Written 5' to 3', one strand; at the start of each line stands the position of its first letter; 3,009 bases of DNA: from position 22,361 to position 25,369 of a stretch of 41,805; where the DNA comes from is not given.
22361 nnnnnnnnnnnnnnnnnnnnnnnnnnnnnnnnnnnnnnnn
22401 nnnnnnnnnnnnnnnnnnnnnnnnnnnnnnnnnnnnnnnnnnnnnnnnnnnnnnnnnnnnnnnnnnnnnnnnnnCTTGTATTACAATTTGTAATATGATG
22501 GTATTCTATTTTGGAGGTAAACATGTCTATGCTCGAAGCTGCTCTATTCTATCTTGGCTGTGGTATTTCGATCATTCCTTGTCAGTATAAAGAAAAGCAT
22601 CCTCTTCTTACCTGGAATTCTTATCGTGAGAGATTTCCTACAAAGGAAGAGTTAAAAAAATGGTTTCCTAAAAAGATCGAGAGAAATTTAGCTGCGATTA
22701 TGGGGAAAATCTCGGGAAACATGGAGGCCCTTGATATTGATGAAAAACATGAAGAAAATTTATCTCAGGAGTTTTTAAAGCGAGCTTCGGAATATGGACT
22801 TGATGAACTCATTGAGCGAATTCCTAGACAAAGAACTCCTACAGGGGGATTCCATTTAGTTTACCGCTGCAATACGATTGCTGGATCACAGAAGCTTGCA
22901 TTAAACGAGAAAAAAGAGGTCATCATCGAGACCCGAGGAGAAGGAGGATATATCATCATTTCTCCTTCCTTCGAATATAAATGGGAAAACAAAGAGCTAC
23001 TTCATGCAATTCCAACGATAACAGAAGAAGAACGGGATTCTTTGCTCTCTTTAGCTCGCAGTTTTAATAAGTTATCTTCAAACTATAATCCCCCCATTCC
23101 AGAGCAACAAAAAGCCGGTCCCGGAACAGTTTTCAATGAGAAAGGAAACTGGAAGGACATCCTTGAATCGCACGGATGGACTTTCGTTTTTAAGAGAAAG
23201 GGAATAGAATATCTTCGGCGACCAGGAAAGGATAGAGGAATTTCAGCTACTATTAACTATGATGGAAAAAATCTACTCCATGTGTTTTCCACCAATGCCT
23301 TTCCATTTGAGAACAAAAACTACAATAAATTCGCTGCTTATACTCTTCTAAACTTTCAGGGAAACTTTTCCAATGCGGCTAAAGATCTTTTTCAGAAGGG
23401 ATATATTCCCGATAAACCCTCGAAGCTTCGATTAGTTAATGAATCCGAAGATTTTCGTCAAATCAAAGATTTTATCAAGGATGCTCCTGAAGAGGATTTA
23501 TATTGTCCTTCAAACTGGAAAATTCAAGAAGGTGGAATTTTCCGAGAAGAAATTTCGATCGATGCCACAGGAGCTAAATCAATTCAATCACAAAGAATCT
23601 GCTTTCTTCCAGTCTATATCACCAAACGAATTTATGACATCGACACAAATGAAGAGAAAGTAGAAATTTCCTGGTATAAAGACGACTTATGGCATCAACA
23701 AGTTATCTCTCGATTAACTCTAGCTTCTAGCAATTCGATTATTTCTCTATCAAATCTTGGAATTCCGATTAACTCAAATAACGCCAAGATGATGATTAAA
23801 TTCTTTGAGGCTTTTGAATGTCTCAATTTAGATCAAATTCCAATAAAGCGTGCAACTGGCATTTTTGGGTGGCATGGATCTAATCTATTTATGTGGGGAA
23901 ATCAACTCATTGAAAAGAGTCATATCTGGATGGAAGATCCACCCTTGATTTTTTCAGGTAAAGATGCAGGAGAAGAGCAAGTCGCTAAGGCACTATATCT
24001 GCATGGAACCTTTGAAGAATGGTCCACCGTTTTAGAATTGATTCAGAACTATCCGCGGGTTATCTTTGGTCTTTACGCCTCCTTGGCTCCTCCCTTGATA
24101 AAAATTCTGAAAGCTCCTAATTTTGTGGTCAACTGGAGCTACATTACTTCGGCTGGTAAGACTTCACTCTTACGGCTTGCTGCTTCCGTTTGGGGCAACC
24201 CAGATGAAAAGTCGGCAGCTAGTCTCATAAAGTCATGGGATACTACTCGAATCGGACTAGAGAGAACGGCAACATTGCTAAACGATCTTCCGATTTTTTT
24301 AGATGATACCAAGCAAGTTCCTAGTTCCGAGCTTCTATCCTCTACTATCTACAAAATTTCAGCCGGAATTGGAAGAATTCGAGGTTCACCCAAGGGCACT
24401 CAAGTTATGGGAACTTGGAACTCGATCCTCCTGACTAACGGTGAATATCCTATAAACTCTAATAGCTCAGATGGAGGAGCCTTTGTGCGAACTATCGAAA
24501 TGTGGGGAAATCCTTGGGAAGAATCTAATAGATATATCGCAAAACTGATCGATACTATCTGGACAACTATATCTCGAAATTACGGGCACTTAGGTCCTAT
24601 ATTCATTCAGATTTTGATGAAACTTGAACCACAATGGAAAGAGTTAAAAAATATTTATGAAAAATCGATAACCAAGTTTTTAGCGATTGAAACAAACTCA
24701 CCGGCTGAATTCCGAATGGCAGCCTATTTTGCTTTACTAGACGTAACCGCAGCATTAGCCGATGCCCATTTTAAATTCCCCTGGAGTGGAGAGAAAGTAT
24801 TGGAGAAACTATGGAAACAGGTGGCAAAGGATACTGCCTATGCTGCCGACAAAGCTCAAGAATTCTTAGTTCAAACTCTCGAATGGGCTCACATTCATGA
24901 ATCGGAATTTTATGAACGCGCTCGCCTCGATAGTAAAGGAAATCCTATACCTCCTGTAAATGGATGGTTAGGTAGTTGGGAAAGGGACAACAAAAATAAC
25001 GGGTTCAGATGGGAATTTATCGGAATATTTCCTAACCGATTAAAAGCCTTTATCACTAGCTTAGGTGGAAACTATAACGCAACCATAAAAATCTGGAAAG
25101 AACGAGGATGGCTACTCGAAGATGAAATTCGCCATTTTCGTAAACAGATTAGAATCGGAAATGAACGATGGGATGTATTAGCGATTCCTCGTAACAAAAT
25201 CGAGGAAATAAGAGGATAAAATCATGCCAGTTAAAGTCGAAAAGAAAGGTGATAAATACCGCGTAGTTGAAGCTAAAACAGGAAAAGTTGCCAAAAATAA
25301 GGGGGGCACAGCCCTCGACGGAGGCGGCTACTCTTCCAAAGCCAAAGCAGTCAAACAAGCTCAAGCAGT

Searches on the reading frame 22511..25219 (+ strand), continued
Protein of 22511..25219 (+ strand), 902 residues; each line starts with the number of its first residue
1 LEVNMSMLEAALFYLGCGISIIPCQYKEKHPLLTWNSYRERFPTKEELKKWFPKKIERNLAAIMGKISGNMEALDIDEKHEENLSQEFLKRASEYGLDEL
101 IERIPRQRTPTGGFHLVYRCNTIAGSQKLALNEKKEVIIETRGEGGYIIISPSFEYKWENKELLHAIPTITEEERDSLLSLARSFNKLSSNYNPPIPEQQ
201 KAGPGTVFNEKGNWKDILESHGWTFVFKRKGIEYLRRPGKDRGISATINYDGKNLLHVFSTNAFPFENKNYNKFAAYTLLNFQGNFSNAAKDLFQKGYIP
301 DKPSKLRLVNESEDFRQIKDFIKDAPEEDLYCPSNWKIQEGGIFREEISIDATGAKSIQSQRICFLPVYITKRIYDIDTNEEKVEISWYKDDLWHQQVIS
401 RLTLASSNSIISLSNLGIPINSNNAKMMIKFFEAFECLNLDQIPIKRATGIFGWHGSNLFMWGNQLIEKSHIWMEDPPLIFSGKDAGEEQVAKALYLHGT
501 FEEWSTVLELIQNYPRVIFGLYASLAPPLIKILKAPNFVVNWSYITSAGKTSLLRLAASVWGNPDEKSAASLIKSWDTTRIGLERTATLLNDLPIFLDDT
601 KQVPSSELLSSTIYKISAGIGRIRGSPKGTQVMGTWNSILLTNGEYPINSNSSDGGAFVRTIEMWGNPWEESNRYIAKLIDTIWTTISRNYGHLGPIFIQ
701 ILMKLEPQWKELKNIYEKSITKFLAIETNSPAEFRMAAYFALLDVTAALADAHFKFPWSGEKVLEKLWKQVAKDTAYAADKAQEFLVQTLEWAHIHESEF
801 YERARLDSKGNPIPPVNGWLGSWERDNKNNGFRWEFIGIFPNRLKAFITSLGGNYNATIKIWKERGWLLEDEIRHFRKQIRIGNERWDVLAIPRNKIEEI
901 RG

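Call 67: search_solved_structures(query=window:22511-25219:+, max_evalue=0.001, show_alignments=1)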
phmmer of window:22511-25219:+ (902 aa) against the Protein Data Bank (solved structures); distinct sequences matched with E-value up to 0.001: 2.
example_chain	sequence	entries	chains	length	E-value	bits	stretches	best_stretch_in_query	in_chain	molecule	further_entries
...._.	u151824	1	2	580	2.1e-29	105.2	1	369-795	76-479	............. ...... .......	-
1rni_A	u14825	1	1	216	0.00039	21.6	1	10-148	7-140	ORF904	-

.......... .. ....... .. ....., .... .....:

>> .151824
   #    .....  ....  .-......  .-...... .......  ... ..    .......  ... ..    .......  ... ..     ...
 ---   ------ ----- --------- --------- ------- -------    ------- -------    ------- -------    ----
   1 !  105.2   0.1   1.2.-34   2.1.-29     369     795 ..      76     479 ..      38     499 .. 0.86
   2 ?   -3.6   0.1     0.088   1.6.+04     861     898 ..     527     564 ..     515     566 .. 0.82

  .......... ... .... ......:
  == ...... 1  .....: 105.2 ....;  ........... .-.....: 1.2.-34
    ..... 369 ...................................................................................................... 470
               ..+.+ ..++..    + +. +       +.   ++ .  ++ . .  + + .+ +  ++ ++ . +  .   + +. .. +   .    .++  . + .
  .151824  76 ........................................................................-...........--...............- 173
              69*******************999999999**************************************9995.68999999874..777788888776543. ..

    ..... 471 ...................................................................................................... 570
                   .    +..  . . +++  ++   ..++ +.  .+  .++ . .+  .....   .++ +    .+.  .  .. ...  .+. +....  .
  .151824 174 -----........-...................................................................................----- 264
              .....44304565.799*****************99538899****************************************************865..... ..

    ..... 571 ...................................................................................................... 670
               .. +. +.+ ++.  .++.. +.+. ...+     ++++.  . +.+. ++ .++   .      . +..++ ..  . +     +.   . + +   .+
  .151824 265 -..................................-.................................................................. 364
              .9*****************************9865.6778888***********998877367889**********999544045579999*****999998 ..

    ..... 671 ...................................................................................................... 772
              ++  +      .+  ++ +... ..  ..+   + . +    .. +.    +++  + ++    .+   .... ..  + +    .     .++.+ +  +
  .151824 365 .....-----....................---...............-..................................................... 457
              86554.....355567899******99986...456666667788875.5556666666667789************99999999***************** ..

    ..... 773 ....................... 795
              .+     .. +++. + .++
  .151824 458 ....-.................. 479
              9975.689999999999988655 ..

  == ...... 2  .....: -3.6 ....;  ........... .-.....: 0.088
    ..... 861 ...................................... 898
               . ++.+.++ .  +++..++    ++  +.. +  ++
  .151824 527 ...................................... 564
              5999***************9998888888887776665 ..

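Call 90: search_protein_families(library=pfam, proteins=[P0005, P0044, P0038], max_evalue=1)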
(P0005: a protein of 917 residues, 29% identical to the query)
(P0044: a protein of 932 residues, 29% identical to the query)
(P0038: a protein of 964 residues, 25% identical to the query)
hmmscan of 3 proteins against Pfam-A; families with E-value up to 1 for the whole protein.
P0005 (917 aa): 3 families
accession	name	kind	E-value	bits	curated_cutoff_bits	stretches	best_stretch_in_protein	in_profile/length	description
PF06048.17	DUF927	-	5.3e-86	289.2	22.6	1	346-628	1-281/284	Domain of unknown function (DUF927)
PF09250.16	Prim-Pol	-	9.8e-18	65.5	22.8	1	17-182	1-152/158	Bifunctional DNA primase/polymerase, N-terminal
PF18107.7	HTH_ABP1_N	-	0.26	11.4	22.5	1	39-63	12-36/61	Fission yeast centromere protein N-terminal domain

P0044 (932 aa): 4 families
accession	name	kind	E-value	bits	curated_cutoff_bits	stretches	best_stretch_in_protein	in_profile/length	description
PF06048.17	DUF927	-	3.5e-79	266.8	22.6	1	378-651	1-281/284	Domain of unknown function (DUF927)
PF09250.16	Prim-Pol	-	4.4e-18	66.7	22.8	1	42-219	2-151/158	Bifunctional DNA primase/polymerase, N-terminal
PF09636.16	XkdW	-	0.11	12.7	24.6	1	56-84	24-49/57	XkdW protein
PF09537.16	DUF2383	-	0.19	12.3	30.8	1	778-828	46-96/111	Domain of unknown function (DUF2383)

P0038 (964 aa): 5 families
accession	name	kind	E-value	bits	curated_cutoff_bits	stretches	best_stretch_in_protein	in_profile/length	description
PF06048.17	DUF927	-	7.5e-85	285.5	22.6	1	366-642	1-281/284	Domain of unknown function (DUF927)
PF09250.16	Prim-Pol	-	3.9e-15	57.1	22.8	1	18-193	1-148/158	Bifunctional DNA primase/polymerase, N-terminal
PF07927.17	HicA_toxin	-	0.0073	16.8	27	1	256-284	6-34/58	HicA toxin of bacterial toxin-antitoxin,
PF00684.25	DnaJ_CXXCXGXG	-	0.11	13.2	32.7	1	840-867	1-27/65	DnaJ central domain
PF15777.11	Anti-TRAP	-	0.13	12.7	32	1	838-870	11-45/59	Tryptophan RNA-binding attenuator protein inhibitory protein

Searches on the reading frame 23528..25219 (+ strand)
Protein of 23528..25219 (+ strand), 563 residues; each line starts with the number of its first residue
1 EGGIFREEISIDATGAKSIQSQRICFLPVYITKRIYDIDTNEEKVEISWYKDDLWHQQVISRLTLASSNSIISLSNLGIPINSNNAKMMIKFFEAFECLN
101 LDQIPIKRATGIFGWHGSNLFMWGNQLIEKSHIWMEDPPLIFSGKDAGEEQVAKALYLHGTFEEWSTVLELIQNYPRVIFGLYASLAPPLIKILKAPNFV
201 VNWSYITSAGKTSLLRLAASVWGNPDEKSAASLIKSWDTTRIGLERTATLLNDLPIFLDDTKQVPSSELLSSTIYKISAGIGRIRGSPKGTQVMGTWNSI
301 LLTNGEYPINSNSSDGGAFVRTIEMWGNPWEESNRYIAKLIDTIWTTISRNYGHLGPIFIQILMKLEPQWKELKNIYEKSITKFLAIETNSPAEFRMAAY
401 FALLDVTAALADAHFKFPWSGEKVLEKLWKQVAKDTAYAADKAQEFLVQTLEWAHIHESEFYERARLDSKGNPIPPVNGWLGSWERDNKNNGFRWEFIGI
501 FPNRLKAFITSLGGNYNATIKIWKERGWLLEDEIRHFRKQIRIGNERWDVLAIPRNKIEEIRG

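Call 68: find_homologous_proteins(query=window:23528-25219:+, max_evalue=0.00001)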
Query window:23528-25219:+ (563 aa): 33 proteins with E <= 0.00001 among 8000 candidates.
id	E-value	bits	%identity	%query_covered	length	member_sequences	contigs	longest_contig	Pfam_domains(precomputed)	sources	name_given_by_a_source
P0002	0.0e+0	1294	100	100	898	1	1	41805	PF06048.18,PF09250.17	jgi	jgi:uncharacterized protein (DUF927 family)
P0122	2.3e-104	368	34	96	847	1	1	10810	PF06048.18,PF18662.8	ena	-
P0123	6.7e-98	347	34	94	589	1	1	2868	PF06048.18,PF18662.8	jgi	jgi:hypothetical protein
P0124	1.7e-97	345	33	98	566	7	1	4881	PF06048.18,PF18662.8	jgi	jgi:hypothetical protein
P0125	1.8e-97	345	33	98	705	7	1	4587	PF06048.18,PF18662.8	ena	-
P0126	2.0e-97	345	34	92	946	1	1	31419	PF06048.18,PF01807.26,PF18662.8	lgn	-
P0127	3.4e-94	335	33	89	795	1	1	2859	PF06048.18,PF18662.8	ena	-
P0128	2.1e-92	329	31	99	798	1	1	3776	PF06048.18,PF18662.8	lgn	-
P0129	2.8e-92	328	33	96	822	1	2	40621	PF06048.18,PF18662.8,PF12965.14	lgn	-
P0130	6.2e-90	320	33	95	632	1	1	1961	PF06048.18,PF18662.8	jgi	jgi:putative DNA primase/helicase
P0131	1.0e-88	316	33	95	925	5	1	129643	PF06048.18,PF18662.8,PF09250.17,PF08708.17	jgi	jgi:putative DNA primase/helicase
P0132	1.7e-87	312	33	96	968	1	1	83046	PF06048.18,PF22548.3,PF18662.8,PF08708.17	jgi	-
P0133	1.5e-86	309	33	94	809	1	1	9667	PF06048.18,PF18662.8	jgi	jgi:hypothetical protein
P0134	2.4e-84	302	32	91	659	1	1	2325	PF06048.18,PF18662.8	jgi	jgi:putative DNA primase/helicase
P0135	2.9e-84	302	35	84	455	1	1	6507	PF06048.18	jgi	jgi:putative DNA primase/helicase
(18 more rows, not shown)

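Call 70: find_encoding_contigs(protein=P0122, flank=6000, max_places=1)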
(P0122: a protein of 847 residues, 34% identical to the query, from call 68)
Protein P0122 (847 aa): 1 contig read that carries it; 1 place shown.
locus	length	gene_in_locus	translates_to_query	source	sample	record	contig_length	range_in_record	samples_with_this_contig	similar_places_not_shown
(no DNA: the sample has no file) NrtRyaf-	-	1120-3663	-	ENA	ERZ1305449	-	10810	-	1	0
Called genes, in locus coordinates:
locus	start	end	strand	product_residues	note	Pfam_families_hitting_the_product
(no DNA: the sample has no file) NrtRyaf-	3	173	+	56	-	?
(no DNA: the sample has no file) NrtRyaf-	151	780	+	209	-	-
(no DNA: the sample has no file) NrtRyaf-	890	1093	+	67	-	PF12728:HTH_17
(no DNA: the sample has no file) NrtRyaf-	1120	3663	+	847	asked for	PF06048:DUF927, PF18662:HTH_56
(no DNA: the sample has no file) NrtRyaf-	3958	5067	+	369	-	-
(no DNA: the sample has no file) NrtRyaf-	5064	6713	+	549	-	PF00476:DNA_pol_A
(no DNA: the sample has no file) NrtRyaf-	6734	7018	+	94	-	-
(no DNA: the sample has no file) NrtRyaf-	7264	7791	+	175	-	-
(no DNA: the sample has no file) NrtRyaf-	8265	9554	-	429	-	PF13194:DUF4010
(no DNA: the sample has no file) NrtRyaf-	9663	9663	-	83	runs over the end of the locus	-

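Call 71: find_encoding_contigs(protein=P0126, flank=6000, max_places=1)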
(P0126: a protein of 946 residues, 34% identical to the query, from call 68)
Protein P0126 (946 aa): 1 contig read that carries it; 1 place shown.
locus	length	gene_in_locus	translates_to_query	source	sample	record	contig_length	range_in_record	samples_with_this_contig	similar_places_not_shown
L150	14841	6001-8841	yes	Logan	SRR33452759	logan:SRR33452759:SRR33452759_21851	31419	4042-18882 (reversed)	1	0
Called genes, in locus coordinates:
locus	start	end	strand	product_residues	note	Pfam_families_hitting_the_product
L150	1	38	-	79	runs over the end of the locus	-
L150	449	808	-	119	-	-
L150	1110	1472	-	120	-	-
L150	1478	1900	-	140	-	PF13384:HTH_23 (faint), PF13443:HTH_26 (weak), PF13560:HTH_31 (weak), PF01381:HTH_3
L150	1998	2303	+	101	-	-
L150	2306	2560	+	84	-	-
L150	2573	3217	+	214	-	PF06892:Phage_CP76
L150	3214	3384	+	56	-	-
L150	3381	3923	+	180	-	-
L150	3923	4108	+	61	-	-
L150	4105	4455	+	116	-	-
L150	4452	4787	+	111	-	-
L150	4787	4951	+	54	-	-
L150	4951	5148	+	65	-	-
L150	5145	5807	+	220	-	PF05175:MTS (weak)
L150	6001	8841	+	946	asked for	PF01807:Zn_ribbon_DnaG, PF06048:DUF927, PF18662:HTH_56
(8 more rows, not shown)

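Call 72: find_encoding_contigs(protein=P0129, flank=6000, max_places=1)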
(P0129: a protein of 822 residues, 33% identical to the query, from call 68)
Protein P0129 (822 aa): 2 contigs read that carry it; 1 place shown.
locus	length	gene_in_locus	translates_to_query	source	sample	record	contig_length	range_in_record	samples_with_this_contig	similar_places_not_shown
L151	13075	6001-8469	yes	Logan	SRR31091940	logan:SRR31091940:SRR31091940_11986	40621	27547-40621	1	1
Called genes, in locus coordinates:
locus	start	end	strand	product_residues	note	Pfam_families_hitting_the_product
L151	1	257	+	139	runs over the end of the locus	-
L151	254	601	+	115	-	-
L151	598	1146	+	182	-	-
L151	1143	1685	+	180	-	-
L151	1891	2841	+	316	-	PF07505:DUF5131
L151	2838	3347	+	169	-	-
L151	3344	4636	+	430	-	-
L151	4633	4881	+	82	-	-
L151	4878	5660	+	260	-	-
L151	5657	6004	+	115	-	-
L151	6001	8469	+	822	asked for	PF12965:DUF3854, PF06048:DUF927, PF18662:HTH_56 (weak)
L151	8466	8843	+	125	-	-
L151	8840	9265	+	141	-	-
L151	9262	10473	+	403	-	PF00589:Phage_integrase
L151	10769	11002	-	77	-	-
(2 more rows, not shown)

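Call 90: search_protein_families(library=pfam, proteins=[P0126, P0129], max_evalue=1)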
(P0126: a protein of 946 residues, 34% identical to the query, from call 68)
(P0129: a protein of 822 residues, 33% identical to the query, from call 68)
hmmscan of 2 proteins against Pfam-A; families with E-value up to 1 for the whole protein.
P0126 (946 aa): 5 families
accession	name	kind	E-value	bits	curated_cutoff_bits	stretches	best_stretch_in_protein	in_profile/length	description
PF06048.17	DUF927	-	6.8e-40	138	22.6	1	355-648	3-282/284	Domain of unknown function (DUF927)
PF01807.25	Zn_ribbon_DnaG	-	2e-10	40.8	24.9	1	14-103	7-93/98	CHC2 zinc finger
PF18662.7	HTH_56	-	2.2e-08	34.5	26.2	1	799-899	6-109/111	Cch helix turn helix domain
PF13362.12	Toprim_3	-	0.00018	22.3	27.2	1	254-313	37-94/95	Toprim domain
PF13155.12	Toprim_2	-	0.0042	17.8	22.1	1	248-307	32-87/88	Toprim-like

P0129 (822 aa): 4 families
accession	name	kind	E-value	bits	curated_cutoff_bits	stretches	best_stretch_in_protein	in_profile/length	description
PF06048.17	DUF927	-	9e-40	137.5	22.6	1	266-568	2-282/284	Domain of unknown function (DUF927)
PF12965.13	DUF3854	-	2.2e-22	79.8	23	1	107-221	8-127/130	Domain of unknown function (DUF3854)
PF18662.7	HTH_56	-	8.2e-08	32.7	26.2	1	717-799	4-91/111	Cch helix turn helix domain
PF09299.17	Mu-transpos_C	-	0.17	12.4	21.7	1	157-186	29-58/61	Mu transposase, C-terminal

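Call 104: predict_structure(alignment_id=A1)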
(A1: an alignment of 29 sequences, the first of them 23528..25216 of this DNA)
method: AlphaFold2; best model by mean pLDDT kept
length: 563 residues; sequences in the alignment: 29
mean_pLDDT: 88.8   pTM: 0.78
mean pLDDT of the five models: 88.8, 87.9, 87.4, 86.7, 86.4
residues with pLDDT >= 90: 354; 70-90: 169; 50-70: 36; < 50: 4
segments of 3 or more residues with pLDDT < 50: 133-136
pLDDT, mean of each block of 10 residues (from residue 1): 84 89 93 91 92 92 93 94 95 94 91 93 93 57 89 96 97 96 98 97 84 96 95 89 90 95 81 90 68 86 87 68 91 91 97 97 96 97 81 88 98 95 94 76 84 92 90 90 82 81 92 79 85 74 89 87 66
secondary structure, 60 per line:
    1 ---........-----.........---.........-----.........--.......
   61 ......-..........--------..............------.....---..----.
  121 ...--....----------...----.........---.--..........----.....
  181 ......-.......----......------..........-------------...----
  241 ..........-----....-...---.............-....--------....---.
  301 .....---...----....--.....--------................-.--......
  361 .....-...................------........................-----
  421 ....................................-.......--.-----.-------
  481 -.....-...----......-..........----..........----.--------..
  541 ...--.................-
elements in order: E4-11 E17-25 E29-37 E43-51 E54-61 H62-66 H68-77 H86-99 E106-110 E120-123 E126-129 E140-142 H147-155 H162-171 H176-186 H188-194 E199-204 H211-220 E234-236 H241-250 E256-259 H267-279 E281-284 E293-296 E300-305 H316-319 E322-326 H335-350 H355-365 H367-385 H392-415 H421-456 E482-486 E495-500 H502-511 H516-525 E539-543 E546-554 H555-562

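Call 106: fold_search(model_id=the predicted structure, library=pdb)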
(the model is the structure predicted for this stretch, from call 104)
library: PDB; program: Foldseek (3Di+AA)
matches with E <= 10: 674; with E <= 0.001: 209
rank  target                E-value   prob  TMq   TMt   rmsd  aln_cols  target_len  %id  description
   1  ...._B                8.0e-28  1.00  0.62  0.70   7.1       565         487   21  Initiation of replication protein with helicase activity encoded by Pathogenicity Island SaPIBov1 (released 2024-07-03)
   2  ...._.                1.1e-26  1.00  0.62  0.70   7.1       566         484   20  Initiation of replication protein with helicase activity encoded by Pathogenicity Island SaPIBov1 (released 2024-07-03)
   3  5dgk_B                4.8e-26  1.00  0.63  0.69   7.5       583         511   17  SCCmec type IV Cch - active helicase (released 2016-08-24)
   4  5dgk_A                1.9e-25  1.00  0.63  0.68   7.9       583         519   18  SCCmec type IV Cch - active helicase (released 2016-08-24)
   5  8ww7_H                4.8e-07  1.00  0.26  0.18  17.7       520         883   14  Structure of AMPPNP-Form AsfvPrimPol Dodecamer (released 2025-04-30)
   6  7ola_C                1.6e-06  1.00  0.27  0.33  12.7       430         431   15  Structure of Primase-Helicase in SaPI5 (released 2022-07-13)
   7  8s0a_2                1.8e-06  1.00  0.25  0.22  21.8       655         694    8  H. sapiens MCM2-7 hexamer bound to double stranded DNA (released 2024-10-02)
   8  8s09_5                2.2e-06  1.00  0.25  0.21  12.8       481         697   11  H. sapiens MCM2-7 double hexamer bound to double stranded DNA (released 2024-10-02)
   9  6lrb_B                3.5e-06  1.00  0.26  0.33  14.8       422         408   10  The A form apo structure of NrS-1 C terminal region-CTR (released 2020-04-08)
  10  8ww7_I                3.7e-06  1.00  0.27  0.19  18.3       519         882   13  Structure of AMPPNP-Form AsfvPrimPol Dodecamer (released 2025-04-30)
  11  6lrb_C                4.1e-06  1.00  0.28  0.36  14.4       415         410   11  The A form apo structure of NrS-1 C terminal region-CTR (released 2020-04-08)
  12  7pt7_3                4.3e-06  1.00  0.30  0.27  15.4       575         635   10  Structure of MCM2-7 DH complexed with Cdc7-Dbf4 in the presence of ADP:BeF3, state I (released 2022-06-08)
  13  7ola_D                4.8e-06  1.00  0.27  0.37  11.2       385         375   15  Structure of Primase-Helicase in SaPI5 (released 2022-07-13)
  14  8ww7_F                5.1e-06  1.00  0.29  0.20  17.3       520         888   15  Structure of AMPPNP-Form AsfvPrimPol Dodecamer (released 2025-04-30)
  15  6lrb_F                5.4e-06  1.00  0.27  0.33  14.7       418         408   11  The A form apo structure of NrS-1 C terminal region-CTR (released 2020-04-08)
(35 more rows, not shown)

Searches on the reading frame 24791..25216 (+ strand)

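Call 90: search_protein_families(library=pfam, proteins=[window:24791-25216:+], max_evalue=1)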
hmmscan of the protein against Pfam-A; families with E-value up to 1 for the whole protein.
window:24791-25216:+ (142 aa): 1 family
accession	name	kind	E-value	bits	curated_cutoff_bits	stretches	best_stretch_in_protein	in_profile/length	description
PF18662.7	HTH_56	-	0.00034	21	26.2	1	22-122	3-92/111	Cch helix turn helix domain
